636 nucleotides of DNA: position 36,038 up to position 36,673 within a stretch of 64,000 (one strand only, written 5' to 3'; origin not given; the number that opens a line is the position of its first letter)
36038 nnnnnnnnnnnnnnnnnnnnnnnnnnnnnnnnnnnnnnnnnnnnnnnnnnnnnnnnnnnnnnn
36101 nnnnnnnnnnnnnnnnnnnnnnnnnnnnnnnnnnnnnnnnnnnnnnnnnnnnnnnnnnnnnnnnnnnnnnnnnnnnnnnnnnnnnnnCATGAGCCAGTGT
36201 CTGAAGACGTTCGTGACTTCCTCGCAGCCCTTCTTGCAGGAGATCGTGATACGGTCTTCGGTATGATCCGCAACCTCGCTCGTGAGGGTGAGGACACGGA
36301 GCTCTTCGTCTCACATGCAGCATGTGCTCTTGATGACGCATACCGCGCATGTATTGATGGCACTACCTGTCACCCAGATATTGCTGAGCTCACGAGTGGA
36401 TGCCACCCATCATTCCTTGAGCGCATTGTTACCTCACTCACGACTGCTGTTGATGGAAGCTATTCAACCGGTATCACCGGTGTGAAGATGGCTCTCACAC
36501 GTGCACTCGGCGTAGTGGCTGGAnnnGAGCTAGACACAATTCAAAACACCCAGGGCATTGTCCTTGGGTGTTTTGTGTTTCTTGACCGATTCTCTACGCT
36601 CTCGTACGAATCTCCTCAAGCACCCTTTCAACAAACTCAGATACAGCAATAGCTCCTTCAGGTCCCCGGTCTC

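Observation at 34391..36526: Bitopic giant protein: homopolymeric Pro(~29) and Gly(8) tracts flank four Ig-like Cys-pair repeats, then a second TM helix and a cytoplasmic Cys/His-containing domain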

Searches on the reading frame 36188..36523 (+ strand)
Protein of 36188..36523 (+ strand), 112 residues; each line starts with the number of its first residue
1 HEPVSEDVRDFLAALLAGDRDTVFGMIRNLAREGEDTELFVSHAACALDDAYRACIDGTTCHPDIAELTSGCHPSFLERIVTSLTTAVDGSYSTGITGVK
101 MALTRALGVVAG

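Call 82: search_solved_structures(query=A4, max_evalue=10, show_alignments=2)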
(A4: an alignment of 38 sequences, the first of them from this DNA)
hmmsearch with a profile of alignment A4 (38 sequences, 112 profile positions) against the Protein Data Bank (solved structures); distinct sequences matched with E-value up to 10: 11.
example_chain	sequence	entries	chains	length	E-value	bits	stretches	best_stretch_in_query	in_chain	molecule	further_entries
8cwy_A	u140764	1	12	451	3.7e-07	33.3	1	26-80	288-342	T32-15-1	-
8cws_A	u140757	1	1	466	5.1e-07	32.9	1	26-80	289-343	F4132-2 Chain A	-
7mwr_B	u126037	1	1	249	0.0017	21.5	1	27-91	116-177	LHD101B4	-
5cwb_A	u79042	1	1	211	0.0096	19.1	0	27-80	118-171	Designed helical repeat protein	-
9drl_A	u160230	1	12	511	0.06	16.5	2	26-80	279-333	T33-549_B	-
9kbb_A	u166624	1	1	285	0.46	13.7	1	19-56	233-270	3-hydroxyisobutyrate dehydrogenase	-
9kbc_A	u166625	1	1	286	0.46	13.7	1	19-56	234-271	3-hydroxyisobutyrate dehydrogenase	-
9kb0_A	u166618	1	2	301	0.51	13.5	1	19-56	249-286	3-hydroxyisobutyrate dehydrogenase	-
7qep_L5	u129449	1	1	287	0.66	13.2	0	8-37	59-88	60S RIBOSOMAL PROTEIN L5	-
9dm3_A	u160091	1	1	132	0.95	12.7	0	9-47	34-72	naphthalenediimide binding protein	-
6vfi_A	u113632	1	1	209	2.8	11.1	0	27-83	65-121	O43_dn18A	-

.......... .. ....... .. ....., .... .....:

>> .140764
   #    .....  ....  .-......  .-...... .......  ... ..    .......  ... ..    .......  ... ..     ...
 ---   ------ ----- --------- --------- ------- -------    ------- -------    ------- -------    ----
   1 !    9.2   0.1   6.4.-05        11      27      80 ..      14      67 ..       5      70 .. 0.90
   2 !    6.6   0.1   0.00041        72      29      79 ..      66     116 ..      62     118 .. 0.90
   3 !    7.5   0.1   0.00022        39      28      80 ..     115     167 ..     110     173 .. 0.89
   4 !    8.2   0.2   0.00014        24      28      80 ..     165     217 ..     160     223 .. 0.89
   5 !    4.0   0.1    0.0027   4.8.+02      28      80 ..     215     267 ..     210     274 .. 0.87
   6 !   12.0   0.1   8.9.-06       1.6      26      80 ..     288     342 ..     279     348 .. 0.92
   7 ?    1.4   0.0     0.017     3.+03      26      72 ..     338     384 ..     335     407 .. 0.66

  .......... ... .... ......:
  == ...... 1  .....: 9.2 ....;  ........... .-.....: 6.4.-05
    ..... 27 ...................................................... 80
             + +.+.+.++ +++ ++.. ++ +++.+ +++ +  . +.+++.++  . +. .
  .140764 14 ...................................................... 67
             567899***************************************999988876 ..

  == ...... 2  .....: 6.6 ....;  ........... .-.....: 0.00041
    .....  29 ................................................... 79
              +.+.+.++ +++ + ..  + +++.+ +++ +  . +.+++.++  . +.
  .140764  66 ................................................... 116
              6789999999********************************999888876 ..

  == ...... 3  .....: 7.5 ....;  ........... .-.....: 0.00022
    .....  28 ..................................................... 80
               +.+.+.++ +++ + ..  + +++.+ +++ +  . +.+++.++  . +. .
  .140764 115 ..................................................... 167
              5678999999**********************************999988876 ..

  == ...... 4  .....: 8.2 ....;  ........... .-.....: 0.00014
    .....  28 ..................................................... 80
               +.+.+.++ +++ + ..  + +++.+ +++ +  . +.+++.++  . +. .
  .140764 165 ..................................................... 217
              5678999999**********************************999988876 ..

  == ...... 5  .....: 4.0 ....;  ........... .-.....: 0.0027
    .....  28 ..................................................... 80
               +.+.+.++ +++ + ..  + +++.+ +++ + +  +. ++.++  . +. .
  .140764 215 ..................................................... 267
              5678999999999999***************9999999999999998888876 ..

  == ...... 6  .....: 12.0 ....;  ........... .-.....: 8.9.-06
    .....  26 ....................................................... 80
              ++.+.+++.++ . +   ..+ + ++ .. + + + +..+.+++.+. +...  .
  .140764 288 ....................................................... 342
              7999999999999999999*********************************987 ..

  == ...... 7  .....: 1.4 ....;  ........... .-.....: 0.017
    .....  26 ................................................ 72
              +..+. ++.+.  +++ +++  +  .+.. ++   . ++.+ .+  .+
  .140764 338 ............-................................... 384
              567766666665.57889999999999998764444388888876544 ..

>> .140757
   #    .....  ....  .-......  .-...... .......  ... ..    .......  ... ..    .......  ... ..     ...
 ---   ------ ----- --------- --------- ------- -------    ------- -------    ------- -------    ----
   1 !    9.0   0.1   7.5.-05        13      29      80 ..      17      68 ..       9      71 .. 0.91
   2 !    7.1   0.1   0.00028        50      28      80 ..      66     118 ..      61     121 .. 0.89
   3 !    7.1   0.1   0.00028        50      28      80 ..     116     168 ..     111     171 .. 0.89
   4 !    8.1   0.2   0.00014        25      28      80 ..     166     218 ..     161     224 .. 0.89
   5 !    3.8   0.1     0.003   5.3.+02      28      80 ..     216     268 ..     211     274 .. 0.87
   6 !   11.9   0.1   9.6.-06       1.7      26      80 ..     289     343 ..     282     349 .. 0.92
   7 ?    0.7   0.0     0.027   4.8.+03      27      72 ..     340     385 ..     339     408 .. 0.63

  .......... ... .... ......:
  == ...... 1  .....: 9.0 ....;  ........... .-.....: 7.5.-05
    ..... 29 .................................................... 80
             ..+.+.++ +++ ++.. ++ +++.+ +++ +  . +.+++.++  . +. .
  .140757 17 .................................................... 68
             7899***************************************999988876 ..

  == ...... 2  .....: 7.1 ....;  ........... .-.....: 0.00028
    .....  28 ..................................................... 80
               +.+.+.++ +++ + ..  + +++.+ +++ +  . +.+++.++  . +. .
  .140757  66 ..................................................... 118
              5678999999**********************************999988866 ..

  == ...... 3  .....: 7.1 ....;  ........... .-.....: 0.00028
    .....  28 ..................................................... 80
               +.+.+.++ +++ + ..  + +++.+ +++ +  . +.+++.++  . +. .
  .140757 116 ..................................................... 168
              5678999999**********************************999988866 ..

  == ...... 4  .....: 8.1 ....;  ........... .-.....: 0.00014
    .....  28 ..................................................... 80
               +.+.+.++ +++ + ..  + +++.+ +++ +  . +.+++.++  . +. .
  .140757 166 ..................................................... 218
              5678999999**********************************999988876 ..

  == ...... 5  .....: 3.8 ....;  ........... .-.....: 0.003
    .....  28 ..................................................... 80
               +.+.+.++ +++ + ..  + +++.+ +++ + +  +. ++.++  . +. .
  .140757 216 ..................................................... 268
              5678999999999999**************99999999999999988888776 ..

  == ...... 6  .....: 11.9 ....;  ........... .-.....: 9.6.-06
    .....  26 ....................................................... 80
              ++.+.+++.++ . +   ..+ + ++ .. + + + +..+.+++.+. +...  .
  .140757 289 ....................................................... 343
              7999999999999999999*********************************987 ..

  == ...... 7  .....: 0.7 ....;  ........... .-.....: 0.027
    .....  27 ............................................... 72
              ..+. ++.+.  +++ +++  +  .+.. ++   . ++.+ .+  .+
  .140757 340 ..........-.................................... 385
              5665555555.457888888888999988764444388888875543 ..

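Call 83: search_protein_families(library=pfam, alignment_id=A4, max_evalue=10)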
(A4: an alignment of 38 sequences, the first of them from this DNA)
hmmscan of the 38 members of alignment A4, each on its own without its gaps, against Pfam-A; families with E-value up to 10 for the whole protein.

A. member 1, seq(112 aa): 0 families

B. families by the number of members that match (of 38 scanned): 22 families
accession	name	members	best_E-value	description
PF12169.13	DNA_pol3_gamma3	7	0.00022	DNA polymerase III subunits gamma and tau domain III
PF24255.1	DUF7456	5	0.01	Family of unknown function (DUF7456)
PF16793.10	RepB_primase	1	0.014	RepB DNA-primase N-terminal domain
PF09390.16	DUF1999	1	0.02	Protein of unknown function (DUF1999)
PF05494.18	MlaC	1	0.024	MlaC protein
PF22958.2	Ltn1_1st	1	0.034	E3 ubiquitin-protein ligase listerin, N-terminal domain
PF14863.12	Alkyl_sulf_dimr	1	0.041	Alkyl sulfatase dimerisation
PF07729.17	FCD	1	0.071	FCD domain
PF17177.10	PPR_long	1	0.083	Pentacotripeptide-repeat region of PRORP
PF20005.5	fvmX7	1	0.088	FtsH ternary system domain X7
PF08889.16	WbqC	1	0.093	WbqC-like protein family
PF02515.22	CoA_transf_3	1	0.13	CoA-transferase family III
PF22537.1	WbmS-like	1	0.14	Polysaccharide deacetylase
PF21644.2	ORF158L-like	1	0.14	Histone H3 binding protein ORF158L-like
PF19042.5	CBP110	1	0.16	Nuclear cap binding complex subunit CBP110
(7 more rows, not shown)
